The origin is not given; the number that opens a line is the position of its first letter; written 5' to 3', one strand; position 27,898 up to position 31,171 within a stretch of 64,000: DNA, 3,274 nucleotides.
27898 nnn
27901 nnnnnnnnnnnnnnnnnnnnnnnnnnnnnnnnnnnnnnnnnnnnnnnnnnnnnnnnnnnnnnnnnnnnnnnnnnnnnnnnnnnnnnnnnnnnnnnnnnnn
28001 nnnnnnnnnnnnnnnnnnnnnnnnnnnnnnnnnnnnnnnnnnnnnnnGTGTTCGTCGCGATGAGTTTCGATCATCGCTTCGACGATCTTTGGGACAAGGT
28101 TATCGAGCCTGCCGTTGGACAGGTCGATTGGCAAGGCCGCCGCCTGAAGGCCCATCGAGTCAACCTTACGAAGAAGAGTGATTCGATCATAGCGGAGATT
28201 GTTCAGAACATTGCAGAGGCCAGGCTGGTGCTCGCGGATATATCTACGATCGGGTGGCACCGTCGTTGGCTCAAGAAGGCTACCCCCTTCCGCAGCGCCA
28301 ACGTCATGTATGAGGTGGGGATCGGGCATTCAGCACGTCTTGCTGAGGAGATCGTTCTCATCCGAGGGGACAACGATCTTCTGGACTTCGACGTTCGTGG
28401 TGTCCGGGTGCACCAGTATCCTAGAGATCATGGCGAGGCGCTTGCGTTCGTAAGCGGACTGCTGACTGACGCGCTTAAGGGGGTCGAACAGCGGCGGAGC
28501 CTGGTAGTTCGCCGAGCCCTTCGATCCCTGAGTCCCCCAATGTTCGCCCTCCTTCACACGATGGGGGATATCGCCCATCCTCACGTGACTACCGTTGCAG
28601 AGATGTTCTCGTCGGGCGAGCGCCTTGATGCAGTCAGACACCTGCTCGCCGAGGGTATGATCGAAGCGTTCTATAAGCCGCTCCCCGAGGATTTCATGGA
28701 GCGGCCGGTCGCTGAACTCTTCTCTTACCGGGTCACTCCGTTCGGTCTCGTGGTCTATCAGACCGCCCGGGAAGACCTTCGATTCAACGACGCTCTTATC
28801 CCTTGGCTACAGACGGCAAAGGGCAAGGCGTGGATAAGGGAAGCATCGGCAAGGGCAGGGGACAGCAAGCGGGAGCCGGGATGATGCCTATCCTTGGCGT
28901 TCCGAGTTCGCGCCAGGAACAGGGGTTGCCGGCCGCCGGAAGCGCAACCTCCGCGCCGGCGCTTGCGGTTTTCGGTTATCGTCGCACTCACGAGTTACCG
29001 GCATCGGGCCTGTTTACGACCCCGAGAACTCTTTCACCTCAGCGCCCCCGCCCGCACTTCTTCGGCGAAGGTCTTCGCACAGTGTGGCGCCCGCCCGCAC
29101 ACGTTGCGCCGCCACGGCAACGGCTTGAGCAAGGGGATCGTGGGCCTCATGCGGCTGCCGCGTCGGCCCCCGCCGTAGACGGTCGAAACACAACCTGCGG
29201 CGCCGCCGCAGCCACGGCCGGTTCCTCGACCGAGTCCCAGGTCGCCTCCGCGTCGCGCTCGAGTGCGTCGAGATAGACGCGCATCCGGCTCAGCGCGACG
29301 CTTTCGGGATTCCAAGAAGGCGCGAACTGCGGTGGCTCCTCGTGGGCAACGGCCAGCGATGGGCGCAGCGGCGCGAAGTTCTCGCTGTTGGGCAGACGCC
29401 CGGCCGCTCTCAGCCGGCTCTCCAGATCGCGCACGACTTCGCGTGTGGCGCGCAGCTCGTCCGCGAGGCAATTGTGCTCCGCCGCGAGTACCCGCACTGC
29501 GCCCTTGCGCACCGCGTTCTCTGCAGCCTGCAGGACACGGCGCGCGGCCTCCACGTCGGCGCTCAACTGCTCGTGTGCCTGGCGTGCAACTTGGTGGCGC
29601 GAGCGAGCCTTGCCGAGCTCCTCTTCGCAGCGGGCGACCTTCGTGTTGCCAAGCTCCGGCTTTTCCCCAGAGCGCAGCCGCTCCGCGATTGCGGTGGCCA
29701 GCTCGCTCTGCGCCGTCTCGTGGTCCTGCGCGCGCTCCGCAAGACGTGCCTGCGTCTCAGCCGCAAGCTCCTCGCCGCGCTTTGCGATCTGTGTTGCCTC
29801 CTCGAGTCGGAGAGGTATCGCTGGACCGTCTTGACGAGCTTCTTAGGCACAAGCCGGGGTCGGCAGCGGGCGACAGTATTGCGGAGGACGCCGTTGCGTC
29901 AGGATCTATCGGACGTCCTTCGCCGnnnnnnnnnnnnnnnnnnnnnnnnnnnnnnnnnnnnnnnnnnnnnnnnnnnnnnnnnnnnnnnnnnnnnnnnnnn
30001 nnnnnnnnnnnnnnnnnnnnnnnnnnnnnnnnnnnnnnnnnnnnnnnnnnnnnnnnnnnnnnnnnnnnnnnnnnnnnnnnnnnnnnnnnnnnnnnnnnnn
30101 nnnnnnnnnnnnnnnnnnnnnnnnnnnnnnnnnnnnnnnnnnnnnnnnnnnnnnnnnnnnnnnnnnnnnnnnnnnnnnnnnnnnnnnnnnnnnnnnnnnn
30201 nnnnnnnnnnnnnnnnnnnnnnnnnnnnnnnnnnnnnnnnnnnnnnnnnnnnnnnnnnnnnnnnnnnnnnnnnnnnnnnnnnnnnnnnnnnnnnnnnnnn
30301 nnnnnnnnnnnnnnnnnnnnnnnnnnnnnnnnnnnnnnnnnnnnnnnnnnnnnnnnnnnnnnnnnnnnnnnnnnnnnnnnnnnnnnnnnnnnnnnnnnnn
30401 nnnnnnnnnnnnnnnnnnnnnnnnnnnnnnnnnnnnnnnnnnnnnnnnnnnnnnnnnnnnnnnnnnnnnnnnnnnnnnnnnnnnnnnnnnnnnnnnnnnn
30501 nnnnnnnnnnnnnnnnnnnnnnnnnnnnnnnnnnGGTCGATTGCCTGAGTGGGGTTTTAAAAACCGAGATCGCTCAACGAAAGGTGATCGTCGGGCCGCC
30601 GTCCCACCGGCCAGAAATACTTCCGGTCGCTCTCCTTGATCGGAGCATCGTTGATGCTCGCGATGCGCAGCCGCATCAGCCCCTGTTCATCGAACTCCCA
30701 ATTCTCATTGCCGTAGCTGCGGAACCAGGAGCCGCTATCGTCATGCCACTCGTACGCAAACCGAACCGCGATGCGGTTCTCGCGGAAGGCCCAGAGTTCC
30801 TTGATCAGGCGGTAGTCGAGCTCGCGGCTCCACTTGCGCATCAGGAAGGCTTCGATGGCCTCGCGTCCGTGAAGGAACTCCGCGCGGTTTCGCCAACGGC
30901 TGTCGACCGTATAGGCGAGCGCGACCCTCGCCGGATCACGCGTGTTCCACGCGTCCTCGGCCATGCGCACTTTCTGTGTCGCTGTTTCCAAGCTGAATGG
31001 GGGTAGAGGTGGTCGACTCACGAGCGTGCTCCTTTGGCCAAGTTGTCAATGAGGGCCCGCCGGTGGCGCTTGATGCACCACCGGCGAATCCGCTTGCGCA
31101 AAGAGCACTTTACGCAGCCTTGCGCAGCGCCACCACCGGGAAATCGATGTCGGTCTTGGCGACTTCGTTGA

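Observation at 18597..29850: Decaying integrative island: serine-recombinase module plus a lower-GC cargo of uncharacterised, conflict-system-like genes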

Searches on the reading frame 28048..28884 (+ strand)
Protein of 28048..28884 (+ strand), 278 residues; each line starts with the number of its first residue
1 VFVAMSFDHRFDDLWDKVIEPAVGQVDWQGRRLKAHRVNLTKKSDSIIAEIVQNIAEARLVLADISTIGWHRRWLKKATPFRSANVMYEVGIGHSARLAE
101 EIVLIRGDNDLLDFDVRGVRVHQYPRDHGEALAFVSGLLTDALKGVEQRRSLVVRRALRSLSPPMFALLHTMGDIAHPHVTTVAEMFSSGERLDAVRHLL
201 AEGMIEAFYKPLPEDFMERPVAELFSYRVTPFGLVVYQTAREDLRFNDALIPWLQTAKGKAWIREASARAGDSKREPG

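Call 29: search_solved_structures(query=window:28048-28884:+, max_evalue=5, show_alignments=2)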
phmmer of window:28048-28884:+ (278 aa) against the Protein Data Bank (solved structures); distinct sequences matched with E-value up to 5: 0.

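Call 38: find_homologous_proteins(query=window:28048-28884:+)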
Query window:28048-28884:+ (278 aa): 16 proteins with E <= 0.001 among 6606 candidates.
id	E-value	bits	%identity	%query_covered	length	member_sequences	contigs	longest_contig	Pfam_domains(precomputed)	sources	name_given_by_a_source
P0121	6.0e-182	621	100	100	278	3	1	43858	-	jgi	jgi:hypothetical protein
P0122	4.8e-145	500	82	100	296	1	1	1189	-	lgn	-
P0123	2.3e-113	396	64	100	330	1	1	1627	-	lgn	-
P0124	1.3e-112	393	67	95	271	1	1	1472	-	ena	-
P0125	1.1e-89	318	53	95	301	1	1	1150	-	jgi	jgi:hypothetical protein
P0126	3.6e-85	304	51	96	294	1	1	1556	-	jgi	jgi:hypothetical protein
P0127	2.9e-83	297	52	93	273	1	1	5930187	-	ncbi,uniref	ncbi:hypothetical protein ACPOLB_11215 [Rubrivivax sp. RP6-9]|uniref:hypothetical protein n=1 Tax=Ru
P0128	1.0e-82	296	51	97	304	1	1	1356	-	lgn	-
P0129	7.2e-77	276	48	100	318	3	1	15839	-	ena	-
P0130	1.9e-74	268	47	100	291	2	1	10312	-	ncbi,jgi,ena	-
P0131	2.0e-70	255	48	96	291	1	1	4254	-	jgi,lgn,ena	-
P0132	6.5e-50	188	56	58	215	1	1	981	-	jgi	jgi:hypothetical protein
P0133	6.6e-42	162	61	46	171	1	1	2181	-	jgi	jgi:hypothetical protein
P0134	2.7e-39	153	43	86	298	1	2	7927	-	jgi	-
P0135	1.6e-26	111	36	74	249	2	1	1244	-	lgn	-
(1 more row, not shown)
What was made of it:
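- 27995..28884 (+): TIR-like (CAP12/Pycsar-type, deoxyribosyltransferase-like) domain fused to a MarR-like wHTH. A -1 frameshift follows codon 13 (~28034). 16 homologues (call 38).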

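Call 39: find_encoding_contigs(protein=P0127, flank=7000, max_places=2)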
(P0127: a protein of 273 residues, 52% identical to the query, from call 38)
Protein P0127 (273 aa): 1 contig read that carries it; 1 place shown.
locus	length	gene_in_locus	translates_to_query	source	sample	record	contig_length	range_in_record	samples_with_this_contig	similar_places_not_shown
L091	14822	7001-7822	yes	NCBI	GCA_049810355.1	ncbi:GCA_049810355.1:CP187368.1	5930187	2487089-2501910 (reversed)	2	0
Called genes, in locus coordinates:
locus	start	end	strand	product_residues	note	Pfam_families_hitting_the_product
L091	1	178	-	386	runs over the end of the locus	PF00990:GGDEF, PF17853:GGDEF_2 (weak)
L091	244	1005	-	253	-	PF03328:HpcH_HpaI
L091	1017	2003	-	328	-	PF03401:TctC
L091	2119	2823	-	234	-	PF00392:GntR, PF07729:FCD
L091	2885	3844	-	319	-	PF00294:PfkB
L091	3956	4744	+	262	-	PF01073:3Beta_HSD, PF01370:Epimerase, PF04321:RmlD_sub_bind, PF13460:NAD_binding_10, PF16363:GDP_Man_Dehyd, PF07993:NAD_binding_4 (weak)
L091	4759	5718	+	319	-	PF08450:SGL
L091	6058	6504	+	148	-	-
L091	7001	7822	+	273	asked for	-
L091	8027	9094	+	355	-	PF16872:putAbiC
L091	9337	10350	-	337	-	PF04307:YdjM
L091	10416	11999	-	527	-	PF05977:MFS_3, PF13347:MFS_2 (weak), PF07690:MFS_1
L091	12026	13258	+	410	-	PF07690:MFS_1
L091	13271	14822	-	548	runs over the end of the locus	-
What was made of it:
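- The TIR-like homologue in Rubrivivax lies beside putAbiC (call 39).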

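Call 40: find_encoding_contigs(protein=P0129, flank=7000, max_places=2)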
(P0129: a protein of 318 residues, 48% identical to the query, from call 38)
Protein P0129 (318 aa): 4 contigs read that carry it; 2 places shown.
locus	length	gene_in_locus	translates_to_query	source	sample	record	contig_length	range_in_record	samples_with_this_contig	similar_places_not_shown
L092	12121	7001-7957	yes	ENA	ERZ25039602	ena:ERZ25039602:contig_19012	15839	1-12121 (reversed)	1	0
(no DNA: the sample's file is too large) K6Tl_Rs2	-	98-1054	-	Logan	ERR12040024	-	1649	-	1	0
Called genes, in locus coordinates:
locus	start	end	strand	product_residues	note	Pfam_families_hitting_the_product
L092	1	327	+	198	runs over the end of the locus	-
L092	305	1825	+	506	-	PF00817:IMS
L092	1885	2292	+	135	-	PF05635:23S_rRNA_IVP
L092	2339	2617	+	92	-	-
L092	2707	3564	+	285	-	-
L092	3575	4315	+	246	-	PF07505:DUF5131, PF17338:GP88 (weak)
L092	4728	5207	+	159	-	-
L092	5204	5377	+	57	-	-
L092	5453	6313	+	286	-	PF00561:Abhydrolase_1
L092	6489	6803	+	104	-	PF11746:DUF3303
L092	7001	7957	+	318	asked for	-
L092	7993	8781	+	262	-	PF02633:Creatininase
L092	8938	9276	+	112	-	-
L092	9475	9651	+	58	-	-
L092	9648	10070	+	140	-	PF13649:Methyltransf_25 (weak), PF13847:Methyltransf_31 (weak)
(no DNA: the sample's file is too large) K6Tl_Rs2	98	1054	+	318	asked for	-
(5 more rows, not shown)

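Call 61: predict_structure(alignment_id=A2)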
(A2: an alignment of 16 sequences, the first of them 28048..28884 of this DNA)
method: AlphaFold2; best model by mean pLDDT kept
length: 278 residues; sequences in the alignment: 16
mean_pLDDT: 81.4   pTM: 0.62
mean pLDDT of the five models: 81.4, 79.9, 75.4, 74.8, 70.6
residues with pLDDT >= 90: 68; 70-90: 167; 50-70: 38; < 50: 5
segments of 3 or more residues with pLDDT < 50: 275-278
pLDDT, mean of each block of 10 residues (from residue 1): 84 92 90 85 67 82 85 69 75 72 87 69 92 94 83 86 88 80 66 90 91 86 87 89 79 84 73 46
secondary structure, 60 per line:
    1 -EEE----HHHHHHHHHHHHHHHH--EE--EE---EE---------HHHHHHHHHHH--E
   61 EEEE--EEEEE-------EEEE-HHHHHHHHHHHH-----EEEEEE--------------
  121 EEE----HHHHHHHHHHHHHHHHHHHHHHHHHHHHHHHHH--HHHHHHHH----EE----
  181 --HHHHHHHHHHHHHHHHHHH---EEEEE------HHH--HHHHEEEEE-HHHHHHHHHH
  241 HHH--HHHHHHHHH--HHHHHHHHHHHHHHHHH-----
elements in order: E2-4 H9-24 H47-57 E60-64 E67-71 E79-82 H84-95 E101-106 E121-123 H128-160 H163-170 H183-201 E205-209 H221-224 E225-229 H231-243 H246-254 H257-273
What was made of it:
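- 27995..28884 (+): AF2 pLDDT 81 (call 61).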

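Call 65: fold_search(model_id=the predicted structure, library=pdb)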
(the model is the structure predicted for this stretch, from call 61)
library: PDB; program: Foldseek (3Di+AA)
matches with E <= 10: 1071; with E <= 0.001: 0
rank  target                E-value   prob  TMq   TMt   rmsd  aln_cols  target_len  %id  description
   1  3gfj                  2.9e-03  1.00  0.25  0.46  15.6       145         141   13  Crystal structure of the ST1710 mutant (R89A) protein (released 2009-08-25)
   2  9lmq_B                3.1e-03  1.00  0.34  0.31   8.1       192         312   11  Cryo-EM structure of TIR-STING/c-di-GMP complex (released 2025-08-27)
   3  4rgr_A                3.8e-03  1.00  0.26  0.44  14.4       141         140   18  Crystal Structure of Putative MarR Family Transcriptional Regulator HcaR from Acinetobacter sp. ADP (released 2015-03-04)
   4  4rgx_A                3.8e-03  1.00  0.25  0.44  14.5       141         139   18  Crystal Structure of Putative MarR Family Transcriptional Regulator HcaR from Acinetobacter sp. ADP complexed with 3,4 (released 2015-03-04)
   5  4yif_B                4.0e-03  1.00  0.23  0.42  18.0       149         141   15  Crystal structure of Rv0880 (released 2015-06-10)
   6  22oz_D                4.2e-03  1.00  0.26  0.40  20.4       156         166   13  Structural insights into HpaR-mediated recognition of hrpX and hrpG in Xanthomonas campestris pv. campestris (released 2026-03-11)
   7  3gfm                  4.5e-03  1.00  0.25  0.46  15.7       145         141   12  Crystal structure of the ST1710 mutant (K91A) protein (released 2009-08-25)
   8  3gfl                  4.8e-03  1.00  0.25  0.46  15.6       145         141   13  Crystal structure of the ST1710 mutant (R90A) protein (released 2009-08-25)
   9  3bj6_B                4.8e-03  1.00  0.26  0.44  20.6       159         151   18  Crystal structure of MarR family transcription regulator SP03579 (released 2007-12-18)
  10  3bj6_A                4.8e-03  1.00  0.26  0.43  20.6       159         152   18  Crystal structure of MarR family transcription regulator SP03579 (released 2007-12-18)
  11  2nyx_A                5.7e-03  1.00  0.24  0.42  17.0       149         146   17  Crystal structure of RV1404 from Mycobacterium tuberculosis (released 2006-12-05)
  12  3gfi_A                6.1e-03  1.00  0.24  0.45  16.5       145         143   13  Crystal structure of ST1710 complexed with its promoter DNA (released 2009-08-25)
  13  8yli_B                6.1e-03  0.99  0.23  0.36  21.1       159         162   21  Crystal structure of Pectobacterium atrosepticum PecS in complex with operator DNA (released 2024-11-13)
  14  8ylg_B                6.5e-03  1.00  0.26  0.42  19.5       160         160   18  Crystal structure of Burkholderia thailandensis MftR in complex with operator DNA (released 2024-11-13)
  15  4yif_C                6.5e-03  1.00  0.24  0.43  16.1       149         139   17  Crystal structure of Rv0880 (released 2015-06-10)
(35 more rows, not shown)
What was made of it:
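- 27995..28884 (+): Foldseek hits to TIR-STING, SARM1 TIR, DNPH1 and MarR proteins (call 65).
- On TIR-domain effector (CAP12/Pycsar type): Foldseek matches to TIR-STING, SARM1 TIR, B. cereus TIR and DNPH1 at E 3e-3 to 1.4e-2 with probability ~1.0 (call 65).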

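Call 77: search_protein_families(library=pfam, alignment_id=A2, max_evalue=1)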
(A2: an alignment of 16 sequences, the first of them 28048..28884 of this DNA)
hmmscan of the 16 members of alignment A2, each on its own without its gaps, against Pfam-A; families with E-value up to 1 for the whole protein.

A. member 1, window:28048-28884:+ (278 aa): 0 families

B. families by the number of members that match (of 16 scanned): 3 families
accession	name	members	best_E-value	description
PF10137.14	CAP12-PCTIR_TIR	12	0.00027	CAP12/Pycsar effector protein, TIR domain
PF05014.21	Nuc_deoxyrib_tr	3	0.054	Nucleoside 2-deoxyribosyltransferase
PF05274.16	Baculo_E25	1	0.076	Occlusion-derived virus envelope protein E25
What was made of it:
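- On TIR-domain effector (CAP12/Pycsar type): 12 of 16 members match PF10137, but the best E-value is only 2.7e-4, and the window protein itself has no hit (call 77).
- TIR-like/wHTH (calls 65, 77).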

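Call 78: search_solved_structures(query=A2, max_evalue=10, show_alignments=1)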
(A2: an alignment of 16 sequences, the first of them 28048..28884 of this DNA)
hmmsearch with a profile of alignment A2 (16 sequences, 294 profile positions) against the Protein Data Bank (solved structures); distinct sequences matched with E-value up to 10: 2.
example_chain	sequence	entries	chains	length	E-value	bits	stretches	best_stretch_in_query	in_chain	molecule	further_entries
7un8_A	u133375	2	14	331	0.99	11.9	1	80-148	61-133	CD-NTase-associated protein 12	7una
5lw0_A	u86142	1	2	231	1.4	11.5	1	55-103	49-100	Basic helix-loop-helix, putative, expressed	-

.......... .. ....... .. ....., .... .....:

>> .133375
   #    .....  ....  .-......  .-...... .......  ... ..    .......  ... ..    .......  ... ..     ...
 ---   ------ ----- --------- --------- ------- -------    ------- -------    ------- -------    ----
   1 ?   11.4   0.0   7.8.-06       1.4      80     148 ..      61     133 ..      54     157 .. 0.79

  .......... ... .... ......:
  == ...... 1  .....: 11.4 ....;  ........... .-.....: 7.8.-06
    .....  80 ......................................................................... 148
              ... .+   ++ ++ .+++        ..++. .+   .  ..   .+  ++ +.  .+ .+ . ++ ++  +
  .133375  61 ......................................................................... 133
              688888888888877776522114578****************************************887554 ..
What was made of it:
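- Closest known: Bacterial TIR-domain defence effectors of the CAP12/Pycsar type. Same: They carry an invariant NVMYExG motif that aligns with NVVFEFG of SfSTING (calls 65, 77, 78).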

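Call 81: find_related_loci(query=A2, collection=viral_contigs, flank=6000)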
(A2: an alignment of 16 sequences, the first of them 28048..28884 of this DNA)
Query A2 (278 aa) in viral_contigs; peptide patterns used: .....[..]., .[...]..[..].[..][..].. (x = any residue, [..] = any of these).
189 stretches matched a pattern; 112 encode a relative of the query (tblastn E <= 1e-3); the best 80 are kept; 80 distinct loci.
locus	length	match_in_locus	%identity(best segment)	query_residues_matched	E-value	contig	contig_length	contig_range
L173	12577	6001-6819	33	1-277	4e-39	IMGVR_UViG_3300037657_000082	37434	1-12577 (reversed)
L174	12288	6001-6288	28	11-127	1e-10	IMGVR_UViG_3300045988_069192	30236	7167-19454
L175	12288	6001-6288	28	11-127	4e-10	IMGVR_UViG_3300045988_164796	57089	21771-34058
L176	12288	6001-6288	28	11-127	4e-10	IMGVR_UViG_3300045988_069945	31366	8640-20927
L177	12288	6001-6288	28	11-127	4e-10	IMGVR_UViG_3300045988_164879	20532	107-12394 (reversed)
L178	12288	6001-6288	28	11-127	4e-10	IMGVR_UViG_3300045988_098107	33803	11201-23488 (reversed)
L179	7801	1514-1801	29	11-127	4e-10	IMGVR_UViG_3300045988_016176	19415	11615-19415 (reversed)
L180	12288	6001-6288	29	11-127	4e-10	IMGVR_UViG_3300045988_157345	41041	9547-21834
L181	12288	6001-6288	29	11-127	4e-10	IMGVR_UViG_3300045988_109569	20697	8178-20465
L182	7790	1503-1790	29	11-127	4e-10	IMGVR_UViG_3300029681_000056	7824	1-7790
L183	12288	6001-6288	29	11-127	4e-10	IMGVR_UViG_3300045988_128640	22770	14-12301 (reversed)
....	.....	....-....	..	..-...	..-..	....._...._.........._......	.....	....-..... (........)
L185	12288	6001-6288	29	11-127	4e-10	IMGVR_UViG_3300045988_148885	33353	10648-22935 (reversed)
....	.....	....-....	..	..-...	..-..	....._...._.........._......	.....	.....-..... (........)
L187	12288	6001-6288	29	11-127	4e-10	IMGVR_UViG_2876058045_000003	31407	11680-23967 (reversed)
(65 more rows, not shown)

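Call 116: search_protein_families(library=padloc, max_evalue=0.001, proteins=[L091:8027-9094:+, L091:6058-6504:+])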
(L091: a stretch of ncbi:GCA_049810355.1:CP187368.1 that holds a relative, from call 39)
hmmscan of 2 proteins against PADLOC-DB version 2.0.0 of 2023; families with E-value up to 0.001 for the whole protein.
L091:8027-9094:+ (355 aa): 0 families

L091:6058-6504:+ (148 aa): 0 families

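Call 118: search_protein_families(library=padloc, alignment_id=A2, max_evalue=0.01)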
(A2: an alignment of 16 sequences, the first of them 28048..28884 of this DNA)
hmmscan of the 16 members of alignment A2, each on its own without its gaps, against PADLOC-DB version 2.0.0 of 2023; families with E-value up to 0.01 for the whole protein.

A. member 1, window:28048-28884:+ (278 aa): 0 families

B. families by the number of members that match (of 16 scanned): 3 families
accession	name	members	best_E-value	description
PDLC05003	PDC-S35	1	0.00041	-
PDLC00731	Effector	1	0.0013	TIR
PDLC00732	Effector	1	0.0028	TIR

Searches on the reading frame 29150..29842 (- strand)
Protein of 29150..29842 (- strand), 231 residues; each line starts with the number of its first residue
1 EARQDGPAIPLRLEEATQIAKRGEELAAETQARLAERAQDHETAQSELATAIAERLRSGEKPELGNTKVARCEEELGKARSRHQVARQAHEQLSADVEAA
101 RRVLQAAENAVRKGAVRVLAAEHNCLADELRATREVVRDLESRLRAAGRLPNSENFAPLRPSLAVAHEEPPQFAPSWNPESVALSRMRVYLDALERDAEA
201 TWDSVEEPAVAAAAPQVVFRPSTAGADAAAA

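Call 79: search_protein_families(library=pfam, max_evalue=1, proteins=[window:29150-29842:-])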
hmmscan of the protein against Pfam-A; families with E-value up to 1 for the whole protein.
seq(231 aa): 5 families
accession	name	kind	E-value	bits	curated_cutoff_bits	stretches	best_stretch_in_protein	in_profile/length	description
PF09375.15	Peptidase_M75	-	0.0044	17.1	23.5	1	16-146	133-259/288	Imelysin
PF10428.14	SOG2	-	0.071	13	26.9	1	58-147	313-404/475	RAM signalling pathway protein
PF02609.21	Exonuc_VII_S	-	0.26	11.8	24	1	11-39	20-48/52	Exonuclease VII small subunit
PF10168.15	Nup88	-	0.49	8.6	24.4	1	13-144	563-694/702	Nuclear pore component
PF06818.20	Fez1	-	0.94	10.4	34.4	0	30-146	30-147/199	Fez1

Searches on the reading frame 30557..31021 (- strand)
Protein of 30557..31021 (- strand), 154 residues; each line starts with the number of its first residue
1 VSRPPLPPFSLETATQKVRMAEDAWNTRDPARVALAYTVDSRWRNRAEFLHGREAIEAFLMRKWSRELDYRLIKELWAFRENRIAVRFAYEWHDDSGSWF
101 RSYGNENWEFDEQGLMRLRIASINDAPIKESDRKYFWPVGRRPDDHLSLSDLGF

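Call 8: search_protein_families(library=pfam, max_evalue=0.01, proteins=[window:30557-31021:-])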
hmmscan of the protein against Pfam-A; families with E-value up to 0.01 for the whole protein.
window:30557-31021:- (154 aa): 3 families
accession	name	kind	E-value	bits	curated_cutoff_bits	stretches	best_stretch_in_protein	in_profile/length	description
PF07080.17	DUF1348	-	9.9e-68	226.5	22.1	1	7-135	1-129/130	Protein of unknown function (DUF1348)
PF12680.13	SnoaL_2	-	9.1e-06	26.6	27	1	23-110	6-94/102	SnoaL-like domain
PF14534.12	DUF4440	-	0.0063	17.4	25.2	1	22-94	9-81/107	Domain of unknown function (DUF4440)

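Call 12: find_encoding_contigs(protein=window:30557-31021:-, flank=10000, max_places=10)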
Protein window:30557-31021:- (154 aa): no gene with exactly this product is on record in the collection.
